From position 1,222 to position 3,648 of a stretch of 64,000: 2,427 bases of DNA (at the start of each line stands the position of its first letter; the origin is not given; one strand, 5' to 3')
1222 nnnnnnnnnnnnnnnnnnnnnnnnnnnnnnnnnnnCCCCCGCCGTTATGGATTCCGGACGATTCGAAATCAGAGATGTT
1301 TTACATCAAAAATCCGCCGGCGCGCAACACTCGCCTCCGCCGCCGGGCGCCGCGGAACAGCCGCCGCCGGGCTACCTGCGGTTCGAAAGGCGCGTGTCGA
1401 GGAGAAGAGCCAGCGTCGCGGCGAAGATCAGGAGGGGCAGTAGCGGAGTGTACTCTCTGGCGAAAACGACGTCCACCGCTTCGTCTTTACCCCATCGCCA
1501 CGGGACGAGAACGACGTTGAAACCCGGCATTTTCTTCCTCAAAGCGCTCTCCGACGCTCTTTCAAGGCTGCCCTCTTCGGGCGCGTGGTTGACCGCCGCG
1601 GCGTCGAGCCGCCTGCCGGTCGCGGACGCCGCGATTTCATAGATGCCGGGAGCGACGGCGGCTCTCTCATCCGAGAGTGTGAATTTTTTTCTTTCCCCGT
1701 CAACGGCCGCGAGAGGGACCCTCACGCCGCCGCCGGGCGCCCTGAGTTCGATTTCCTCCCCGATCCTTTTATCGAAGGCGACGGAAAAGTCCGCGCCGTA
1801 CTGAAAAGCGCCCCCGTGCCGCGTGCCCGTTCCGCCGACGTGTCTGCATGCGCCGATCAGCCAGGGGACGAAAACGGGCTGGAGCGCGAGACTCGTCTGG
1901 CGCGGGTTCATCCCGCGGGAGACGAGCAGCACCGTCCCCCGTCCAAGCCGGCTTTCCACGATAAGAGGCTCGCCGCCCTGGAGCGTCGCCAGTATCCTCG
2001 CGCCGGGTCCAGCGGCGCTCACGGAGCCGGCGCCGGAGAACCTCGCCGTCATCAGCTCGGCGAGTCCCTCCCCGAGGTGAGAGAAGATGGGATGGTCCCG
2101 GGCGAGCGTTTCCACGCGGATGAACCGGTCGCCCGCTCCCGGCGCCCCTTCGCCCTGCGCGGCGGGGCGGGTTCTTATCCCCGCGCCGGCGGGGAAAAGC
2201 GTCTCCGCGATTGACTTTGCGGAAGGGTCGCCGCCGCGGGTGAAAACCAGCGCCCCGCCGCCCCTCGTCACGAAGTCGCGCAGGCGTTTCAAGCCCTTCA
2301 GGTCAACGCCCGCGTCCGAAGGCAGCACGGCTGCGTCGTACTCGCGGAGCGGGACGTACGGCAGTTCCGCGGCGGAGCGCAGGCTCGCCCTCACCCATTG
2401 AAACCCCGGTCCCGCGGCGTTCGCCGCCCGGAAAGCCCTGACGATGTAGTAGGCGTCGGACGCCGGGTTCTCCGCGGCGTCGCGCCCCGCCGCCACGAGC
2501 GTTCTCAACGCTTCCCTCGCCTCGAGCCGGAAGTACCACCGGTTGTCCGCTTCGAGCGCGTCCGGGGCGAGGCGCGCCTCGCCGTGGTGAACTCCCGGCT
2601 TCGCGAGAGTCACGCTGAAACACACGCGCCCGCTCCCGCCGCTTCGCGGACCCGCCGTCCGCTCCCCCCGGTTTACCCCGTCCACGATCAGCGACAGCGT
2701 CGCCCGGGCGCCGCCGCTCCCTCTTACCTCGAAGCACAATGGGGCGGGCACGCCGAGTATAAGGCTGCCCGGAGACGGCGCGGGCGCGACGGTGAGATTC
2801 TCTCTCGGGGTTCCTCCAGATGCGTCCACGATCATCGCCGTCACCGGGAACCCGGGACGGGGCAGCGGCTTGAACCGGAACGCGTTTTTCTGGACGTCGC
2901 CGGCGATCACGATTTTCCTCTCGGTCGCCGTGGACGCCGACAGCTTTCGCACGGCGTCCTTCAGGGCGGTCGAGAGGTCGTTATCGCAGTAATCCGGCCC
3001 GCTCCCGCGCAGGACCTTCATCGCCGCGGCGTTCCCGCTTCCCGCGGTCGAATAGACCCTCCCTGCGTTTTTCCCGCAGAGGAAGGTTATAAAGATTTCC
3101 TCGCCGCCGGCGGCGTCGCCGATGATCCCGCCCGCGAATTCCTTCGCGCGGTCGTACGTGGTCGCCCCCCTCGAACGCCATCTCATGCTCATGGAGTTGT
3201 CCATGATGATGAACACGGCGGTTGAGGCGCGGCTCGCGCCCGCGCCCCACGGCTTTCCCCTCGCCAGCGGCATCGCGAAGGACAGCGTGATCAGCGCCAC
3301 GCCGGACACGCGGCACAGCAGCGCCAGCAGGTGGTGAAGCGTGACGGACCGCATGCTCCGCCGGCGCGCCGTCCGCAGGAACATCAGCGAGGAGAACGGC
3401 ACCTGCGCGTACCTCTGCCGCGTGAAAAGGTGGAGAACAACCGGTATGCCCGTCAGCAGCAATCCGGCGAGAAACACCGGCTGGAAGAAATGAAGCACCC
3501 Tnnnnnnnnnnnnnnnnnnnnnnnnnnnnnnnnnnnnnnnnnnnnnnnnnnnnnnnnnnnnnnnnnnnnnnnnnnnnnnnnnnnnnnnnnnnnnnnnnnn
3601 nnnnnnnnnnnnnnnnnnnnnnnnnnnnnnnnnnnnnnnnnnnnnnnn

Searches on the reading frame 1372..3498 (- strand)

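Call 95: search_protein_families(library=pfam, proteins=[window:1372-3498:-], max_evalue=0.00001)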
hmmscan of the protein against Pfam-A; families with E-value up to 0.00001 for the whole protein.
window:1372-3498:- (708 aa): 1 family
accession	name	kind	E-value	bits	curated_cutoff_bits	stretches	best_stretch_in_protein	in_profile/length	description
PF07584.16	BatA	-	1e-12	48.7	25.9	1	1-77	1-77/77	Aerotolerance regulator N-terminal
